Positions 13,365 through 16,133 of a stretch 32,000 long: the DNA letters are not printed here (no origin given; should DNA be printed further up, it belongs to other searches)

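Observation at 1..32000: Seven-gene tandem array of one lipoprotein family: the same propeller head on stalks of very different length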

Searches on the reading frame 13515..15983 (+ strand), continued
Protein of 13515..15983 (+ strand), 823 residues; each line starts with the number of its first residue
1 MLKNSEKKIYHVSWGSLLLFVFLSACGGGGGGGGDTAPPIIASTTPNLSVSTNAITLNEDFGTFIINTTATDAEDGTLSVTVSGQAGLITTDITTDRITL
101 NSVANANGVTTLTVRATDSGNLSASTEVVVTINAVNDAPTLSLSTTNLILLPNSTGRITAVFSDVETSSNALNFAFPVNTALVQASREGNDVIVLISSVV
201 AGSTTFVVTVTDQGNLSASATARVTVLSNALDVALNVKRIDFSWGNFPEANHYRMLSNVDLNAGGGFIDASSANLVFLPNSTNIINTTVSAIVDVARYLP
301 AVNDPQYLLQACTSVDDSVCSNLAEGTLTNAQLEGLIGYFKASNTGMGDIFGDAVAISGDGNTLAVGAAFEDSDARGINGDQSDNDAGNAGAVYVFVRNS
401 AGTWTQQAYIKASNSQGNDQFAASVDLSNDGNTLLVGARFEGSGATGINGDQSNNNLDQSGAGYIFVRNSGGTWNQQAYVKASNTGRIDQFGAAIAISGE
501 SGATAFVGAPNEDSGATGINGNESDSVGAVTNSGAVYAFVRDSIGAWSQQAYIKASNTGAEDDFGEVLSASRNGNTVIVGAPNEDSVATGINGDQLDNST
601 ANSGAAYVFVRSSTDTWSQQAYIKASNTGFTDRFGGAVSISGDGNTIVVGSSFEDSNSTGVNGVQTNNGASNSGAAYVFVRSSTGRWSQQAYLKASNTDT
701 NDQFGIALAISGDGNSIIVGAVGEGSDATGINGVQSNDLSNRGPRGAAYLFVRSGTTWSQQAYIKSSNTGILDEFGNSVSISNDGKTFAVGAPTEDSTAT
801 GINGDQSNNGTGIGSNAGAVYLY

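Call 40: predict_structure(alignment_id=A2)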
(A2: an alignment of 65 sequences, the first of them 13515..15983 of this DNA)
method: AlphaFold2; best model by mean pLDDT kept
length: 823 residues; sequences in the alignment: 65
mean_pLDDT: 87.1   pTM: 0.76
mean pLDDT of the five models: 87.1, 86.9, 85.2, 84.8, 83.0
residues with pLDDT >= 90: 478; 70-90: 260; 50-70: 47; < 50: 38
segments of 3 or more residues with pLDDT < 50: 1-15, 22-43
pLDDT, mean of each block of 10 residues (from residue 1): 37 48 42 34 65 77 77 80 77 81 74 85 85 70 88 84 65 81 86 86 89 85 81 89 89 91 84 78 86 80 89 91 89 90 93 97 97 94 93 96 94 94 98 98 95 93 97 97 95 96 97 94 79 97 96 95 98 98 97 94 98 96 96 98 98 96 92 97 97 95 97 98 91 76 80 96 90 94 95 93 85 81 95
secondary structure, 60 per line:
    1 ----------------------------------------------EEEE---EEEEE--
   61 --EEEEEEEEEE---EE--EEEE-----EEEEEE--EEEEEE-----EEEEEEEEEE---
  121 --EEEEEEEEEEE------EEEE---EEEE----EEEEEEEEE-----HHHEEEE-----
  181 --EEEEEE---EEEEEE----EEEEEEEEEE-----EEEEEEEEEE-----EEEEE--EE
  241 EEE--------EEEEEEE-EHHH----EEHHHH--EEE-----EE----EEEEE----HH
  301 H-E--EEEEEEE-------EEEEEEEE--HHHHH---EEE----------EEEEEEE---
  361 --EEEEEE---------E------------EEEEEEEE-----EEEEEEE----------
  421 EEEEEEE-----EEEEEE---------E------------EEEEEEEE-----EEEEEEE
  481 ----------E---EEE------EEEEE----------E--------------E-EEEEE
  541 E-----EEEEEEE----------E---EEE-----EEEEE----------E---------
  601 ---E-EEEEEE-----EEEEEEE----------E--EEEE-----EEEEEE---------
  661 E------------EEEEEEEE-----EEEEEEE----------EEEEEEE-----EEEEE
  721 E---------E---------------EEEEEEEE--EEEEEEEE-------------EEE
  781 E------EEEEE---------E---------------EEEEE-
elements in order (helices of 4 or more, strands of 3 or more residues): E47-50 E54-58 E63-72 E80-83 E89-94 E97-102 E108-117 E123-133 E140-143 E147-150 E155-163 E172-175 E183-188 E192-197 E202-211 E217-226 E232-236 E239-243 E252-258 H270-273 E276-278 E290-294 E306-312 E320-327 H330-334 E338-340 E351-357 E363-368 E391-398 E404-410 E421-427 E433-438 E461-468 E474-480 E495-497 E504-508 E536-541 E547-553 E568-570 E576-580 E606-611 E617-623 E637-640 E646-651 E674-681 E687-693 E704-710 E716-721 E747-754 E757-764 E778-781 E788-792 E818-822
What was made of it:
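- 13515..15986 (+): p3, 823 aa. It has a lipobox (Cys26) followed by a Gly8 run, 2 units, the neck (14217-14525) and the propeller (14526-15983). AlphaFold2 model: pLDDT 87, pTM 0.76, with 7 blades of 4 strands (call 40).
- On Pfam FG-GAP_2 (PF14312) beta-propeller proteins: An N-terminal strand (338-340) and the C-terminal strand (818-822) lie at the two ends of the ring (call 40).
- AlphaFold2 model of p3: pLDDT 87, propeller above 90, two Ig-like sandwiches, a sandwich neck and 7x4 strands with N/C-terminal closure (call 40).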

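Call 42: fold_search(model_id=the predicted structure, library=pdb)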
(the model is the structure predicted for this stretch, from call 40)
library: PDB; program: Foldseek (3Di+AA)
matches with E <= 10: 1904; with E <= 0.001: 603
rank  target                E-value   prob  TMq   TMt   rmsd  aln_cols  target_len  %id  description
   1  7z4b_DW               1.3e-11  1.00  0.13  0.12  35.4       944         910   10  Bacteriophage SU10 virion (C1) (released 2022-12-28)
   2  9hcj_10               4.4e-11  1.00  0.18  0.10  28.4       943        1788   10  D. discoideum nuclear pore complex (released 2024-12-25)
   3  7z47_G                4.4e-11  1.00  0.13  0.13  31.5       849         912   11  Tail of bacteriophage SU10 (released 2022-08-10)
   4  7r5k_10               4.4e-11  1.00  0.12  0.07  39.5       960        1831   10  Human nuclear pore complex (constricted) (released 2022-06-22)
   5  5i99                  5.4e-11  1.00  0.14  0.23  16.7       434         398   10  Crystal structure of mouse CNTN3 Ig5-Fn2 domains (released 2016-08-31)
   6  9flp_A                1.7e-10  1.00  0.13  0.12  79.9       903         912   12  CryoEM structure of the neck (1403-2314) in the grappling hook protein A (GhpA) in the bacterium Aureispira sp. CCB-QB (released 2024-10-16)
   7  4aq1_C                2.3e-10  1.00  0.10  0.12  42.4       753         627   11  Structure of the SbsB S-layer protein of Geobacillus stearothermophilus PV72p2 in complex with nanobody KB6 (released 2012-06-13)
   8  7z4f_G                3.2e-10  1.00  0.16  0.15  43.0       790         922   12  Tail of phage SU10 genome release intermediate (released 2022-08-17)
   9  6e6b_B                6.9e-10  1.00  0.13  0.15  32.8       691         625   10  Crystal structure of the Protocadherin GammaB4 extracellular domain (released 2019-04-10)
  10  7a7d_a                9.0e-10  1.00  0.14  0.18  18.9       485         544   12  Cadherin fit into cryo-ET map (released 2020-12-23)
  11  3b43                  1.6e-09  1.00  0.16  0.22  35.1       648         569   10  I-band fragment I65-I70 from titin (released 2008-01-22)
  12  5t9t_B                1.8e-09  1.00  0.13  0.18  22.8       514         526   11  Protocadherin Gamma B2 extracellular cadherin domains 1-5 (released 2016-10-19)
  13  6vg4_A                2.0e-09  1.00  0.13  0.15  31.4       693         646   10  Human protocadherin 10 ectodomain (released 2020-03-11)
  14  8q6t_I                2.1e-09  1.00  0.17  0.14  76.5       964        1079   10  Helical reconstruction of the relaxed thick filament from FIB milled left ventricular mouse myofibrils (released 2023-11-01)
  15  6xi1_BBB              3.7e-09  1.00  0.13  0.21  23.2       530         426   11  Crystal structure of tetra-tandem repeat in extending RTX adhesin from Aeromonas hydrophila (released 2020-10-14)
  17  6xi1_AAA              5.0e-09  1.00  0.13  0.21  23.2       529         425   11  Crystal structure of tetra-tandem repeat in extending RTX adhesin from Aeromonas hydrophila (released 2020-10-14)
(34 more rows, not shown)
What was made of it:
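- On Cadherin-like domains: Foldseek hits to protocadherins, desmocollin and cadherin-23 have E 1e-8 to 1e-10 (call 42).
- Closest known: Giant RTX/T1SS repeat adhesins. Same: 6xi1 is a Foldseek hit (call 42).
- Foldseek top hits are cadherins, protocadherins, titin, RTX-adhesin extender repeats, the GhpA neck and the Bacteroides surface glycan-binding lipoprotein SGBP-B (call 42). SGBP-B of Bacteroides ovatus is among the Foldseek hits (call 42, rank 33, E 3e-8).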

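Call 53: find_encoding_contigs(protein=P0010, flank=10000, max_places=3)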
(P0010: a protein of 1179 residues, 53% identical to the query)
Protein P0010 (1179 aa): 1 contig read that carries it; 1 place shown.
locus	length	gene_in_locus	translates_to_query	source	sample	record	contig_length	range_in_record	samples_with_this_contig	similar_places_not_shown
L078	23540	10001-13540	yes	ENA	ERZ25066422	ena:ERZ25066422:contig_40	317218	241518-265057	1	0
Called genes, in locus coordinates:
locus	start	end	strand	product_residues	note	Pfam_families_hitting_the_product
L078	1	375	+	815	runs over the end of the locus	PF14312:FG-GAP_2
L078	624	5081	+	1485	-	PF17963:Big_9 (faint), PF14312:FG-GAP_2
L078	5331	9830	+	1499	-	PF17963:Big_9 (faint), PF14312:FG-GAP_2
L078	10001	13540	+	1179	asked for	PF17963:Big_9 (faint), PF14312:FG-GAP_2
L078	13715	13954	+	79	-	-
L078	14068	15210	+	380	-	PF01734:Patatin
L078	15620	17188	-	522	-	PF03781:FGE-sulfatase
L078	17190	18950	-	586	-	-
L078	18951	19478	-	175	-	-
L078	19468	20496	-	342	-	-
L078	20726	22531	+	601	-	PF00009:GTP_EFTU, PF03144:GTP_EFTU_D2, PF00679:EFG_C, PF06421:LepA_C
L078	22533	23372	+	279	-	PF10502:Peptidase_S26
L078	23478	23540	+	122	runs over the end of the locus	PF04186:FxsA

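Call 54: find_encoding_contigs(protein=P0006, flank=10000, max_places=3)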
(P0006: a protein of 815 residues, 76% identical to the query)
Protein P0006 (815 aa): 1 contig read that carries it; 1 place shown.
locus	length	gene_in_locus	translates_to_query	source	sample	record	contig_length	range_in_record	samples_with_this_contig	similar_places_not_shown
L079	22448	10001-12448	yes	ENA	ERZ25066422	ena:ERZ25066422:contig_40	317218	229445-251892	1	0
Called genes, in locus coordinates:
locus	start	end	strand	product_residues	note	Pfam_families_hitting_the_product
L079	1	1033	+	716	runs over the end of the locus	PF14312:FG-GAP_2 (weak), PF28276:Ig_IgSF3 (faint), PF14312:FG-GAP_2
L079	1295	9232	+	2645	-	PF17963:Big_9 (faint), PF14312:FG-GAP_2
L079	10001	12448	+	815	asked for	PF14312:FG-GAP_2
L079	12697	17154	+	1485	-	PF17963:Big_9 (faint), PF14312:FG-GAP_2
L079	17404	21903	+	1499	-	PF17963:Big_9 (faint), PF14312:FG-GAP_2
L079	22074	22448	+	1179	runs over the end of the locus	PF17963:Big_9 (faint), PF14312:FG-GAP_2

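Call 55: find_encoding_contigs(protein=P0030, flank=10000, max_places=3)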
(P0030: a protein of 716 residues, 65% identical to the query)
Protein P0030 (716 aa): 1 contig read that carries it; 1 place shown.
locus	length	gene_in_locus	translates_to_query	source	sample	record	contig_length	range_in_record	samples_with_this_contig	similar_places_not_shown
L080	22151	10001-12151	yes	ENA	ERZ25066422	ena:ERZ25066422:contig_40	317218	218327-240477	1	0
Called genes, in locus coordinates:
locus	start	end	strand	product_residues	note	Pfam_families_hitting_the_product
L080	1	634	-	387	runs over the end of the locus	PF13609:Porin_4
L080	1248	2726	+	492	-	PF00171:Aldedh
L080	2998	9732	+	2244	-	PF17892:Cadherin_5 (faint), PF17963:Big_9 (faint), PF14312:FG-GAP_2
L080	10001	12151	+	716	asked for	PF14312:FG-GAP_2 (weak), PF28276:Ig_IgSF3 (faint), PF14312:FG-GAP_2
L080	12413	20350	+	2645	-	PF17963:Big_9 (faint), PF14312:FG-GAP_2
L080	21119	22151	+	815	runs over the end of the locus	PF14312:FG-GAP_2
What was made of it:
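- Closest known: Bacteroides surface glycan-binding lipoproteins. Different: They sit inside polysaccharide-utilisation loci next to SusC/D genes, which are absent here (calls 53-55).
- No TonB-dependent transporter, glycoside hydrolase or lyase gene is next to the array (calls 53-55).
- Tried and rejected: The window's own flanks could therefore not be read, and I used the sister strain instead (calls 53-55).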

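Call 57: find_homologous_proteins(query=L078:20726-22528:+, max_evalue=1e-50)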
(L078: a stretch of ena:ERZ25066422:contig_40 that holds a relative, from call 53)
Query L078:20726-22528:+ (601 aa): 8000 proteins with E <= 1e-50 among 8000 candidates; the best 120 are listed.
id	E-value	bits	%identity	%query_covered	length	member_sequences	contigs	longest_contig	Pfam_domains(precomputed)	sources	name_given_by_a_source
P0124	0.0e+0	1343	99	100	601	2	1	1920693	PF00679.31,PF06421.18,PF00009.34,PF03144.32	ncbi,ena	-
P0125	0.0e+0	1046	77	100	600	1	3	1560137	PF00679.31,PF06421.18,PF00009.34,PF03144.32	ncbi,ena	-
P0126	0.0e+0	1029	77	100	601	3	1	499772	PF00679.31,PF06421.18,PF00009.34,PF03144.32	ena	-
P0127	7.5e-282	954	70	99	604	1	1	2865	PF00679.31,PF14492.13,PF06421.18,PF00009.34,PF03144.32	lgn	-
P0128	1.3e-279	947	69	99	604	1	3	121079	PF00679.31,PF14492.13,PF06421.18,PF00009.34,PF03144.32,PF00071.29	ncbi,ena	-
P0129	2.3e-279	946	70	99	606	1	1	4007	PF00679.31,PF06421.18,PF00009.34,PF03144.32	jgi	-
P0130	5.6e-278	941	69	99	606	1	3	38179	PF00679.31,PF06421.18,PF00009.34,PF03144.32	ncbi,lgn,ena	-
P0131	1.1e-277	940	69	99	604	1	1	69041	PF00679.31,PF14492.13,PF06421.18,PF00009.34,PF03144.32,PF00071.29,PF22042.3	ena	-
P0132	2.4e-277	939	69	98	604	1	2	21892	PF00679.31,PF14492.13,PF06421.18,PF00009.34,PF03144.32,PF00071.29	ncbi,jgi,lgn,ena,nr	ncbi:MAG TPA: elongation factor 4 [Sulfurivirga caldicuralii]|nr:elongation factor 4 [Sulfurivirga c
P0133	8.0e-277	937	68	99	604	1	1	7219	PF00679.31,PF14492.13,PF06421.18,PF00009.34,PF03144.32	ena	-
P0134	1.2e-276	937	68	99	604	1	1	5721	PF00679.31,PF14492.13,PF06421.18,PF00009.34,PF03144.32,PF00071.29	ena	-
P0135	2.6e-276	936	68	99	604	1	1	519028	PF00679.31,PF14492.13,PF06421.18,PF00009.34,PF03144.32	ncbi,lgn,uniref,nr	ncbi:GTP-binding protein LepA [Sulfurivirga caldicuralii]|uniref:Elongation factor 4 n=1 Tax=Sulfuri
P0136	7.4e-276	934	69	99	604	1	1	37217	PF00679.31,PF14492.13,PF06421.18,PF00009.34,PF03144.32,PF00071.29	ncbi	-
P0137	3.3e-275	932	68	99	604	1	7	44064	PF00679.31,PF14492.13,PF06421.18,PF00009.34,PF03144.32,PF00071.29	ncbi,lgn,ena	-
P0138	8.9e-275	931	68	99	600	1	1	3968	PF00679.31,PF06421.18,PF00009.34,PF03144.32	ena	-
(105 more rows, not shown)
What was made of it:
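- Nothing indicates host association; the nearest named LepA relatives are sulfur and methane oxidisers at 66-70% identity (call 57).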

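Call 71: search_protein_families(library=pfam, proteins=[L078:17190-18947:-, L078:18951-19475:-, L078:19468-20493:-, L078:13715-13951:+, L078:15620-17185:-, L009:17879-20044:-, L072:17331-17888:-], max_evalue=0.01)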
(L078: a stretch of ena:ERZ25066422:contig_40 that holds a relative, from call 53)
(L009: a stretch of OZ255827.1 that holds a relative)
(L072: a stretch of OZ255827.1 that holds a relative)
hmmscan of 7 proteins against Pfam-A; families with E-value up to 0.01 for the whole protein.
L078:17190-18947:- (585 aa): 0 families

L078:18951-19475:- (174 aa): 1 family
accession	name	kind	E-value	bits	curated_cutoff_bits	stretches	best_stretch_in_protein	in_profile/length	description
PF07498.18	Rho_N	-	0.0092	16.4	24.9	0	108-123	22-37/43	Rho termination factor, N-terminal domain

L078:19468-20493:- (341 aa): 1 family
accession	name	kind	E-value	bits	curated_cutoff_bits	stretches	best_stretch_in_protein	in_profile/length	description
PF01618.21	MotA_ExbB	-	1.9e-05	24.8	22.9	1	253-332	54-126/127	MotA/TolQ/ExbB proton channel family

L078:13715-13951:+ (79 aa): 0 families

L078:15620-17185:- (521 aa): 1 family
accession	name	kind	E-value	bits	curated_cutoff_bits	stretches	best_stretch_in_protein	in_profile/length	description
PF03781.23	FGE-sulfatase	-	7.8e-42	144.1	23.3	2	316-515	24-254/255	Sulfatase-modifying factor enzyme 1-like domain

L009:17879-20044:- (722 aa): 3 families
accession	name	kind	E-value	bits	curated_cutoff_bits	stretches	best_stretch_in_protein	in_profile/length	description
PF00082.27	Peptidase_S8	-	4.9e-39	134.8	21.8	1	275-577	1-288/288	Subtilase family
PF01483.27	P_proprotein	-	2.3e-12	47.3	21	1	633-719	1-86/86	Proprotein convertase P-domain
PF22352.2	K319L-like_PKD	-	1.1e-08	35.4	27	1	43-124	1-84/84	K319L-like, PKD domain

L072:17331-17888:- (186 aa): 0 families
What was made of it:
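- On Surface lipoproteins (Slam- or T2SS-dependent): No such gene lies in the window, and none was recognised in the roughly 3 kb upstream and 10 kb downstream of the sister strain's array (calls 53-55, 71).
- No Slam, T2SS or other exporter lies in the window, and none was recognised in the sister strain's flanks (calls 53-55, 71). No exporter gene is nearby (calls 53-55, 71).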

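Call 77: list_cluster_members(proteins=[P0001, P0124, P0121, P0125])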
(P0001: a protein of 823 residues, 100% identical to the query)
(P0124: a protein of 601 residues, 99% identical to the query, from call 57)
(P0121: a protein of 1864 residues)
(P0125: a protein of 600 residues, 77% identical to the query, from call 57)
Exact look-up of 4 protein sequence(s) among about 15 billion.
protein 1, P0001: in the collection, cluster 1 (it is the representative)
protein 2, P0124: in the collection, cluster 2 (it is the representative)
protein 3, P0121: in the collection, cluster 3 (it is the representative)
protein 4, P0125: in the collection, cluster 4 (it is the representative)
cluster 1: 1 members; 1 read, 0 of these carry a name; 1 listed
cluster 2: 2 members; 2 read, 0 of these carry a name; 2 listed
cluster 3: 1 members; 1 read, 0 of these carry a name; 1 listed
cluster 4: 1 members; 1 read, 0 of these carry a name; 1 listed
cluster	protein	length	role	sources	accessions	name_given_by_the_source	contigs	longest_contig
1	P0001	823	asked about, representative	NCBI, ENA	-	-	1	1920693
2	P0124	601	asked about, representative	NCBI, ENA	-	-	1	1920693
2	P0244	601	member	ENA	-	-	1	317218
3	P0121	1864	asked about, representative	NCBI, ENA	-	-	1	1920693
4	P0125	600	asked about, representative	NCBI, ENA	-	-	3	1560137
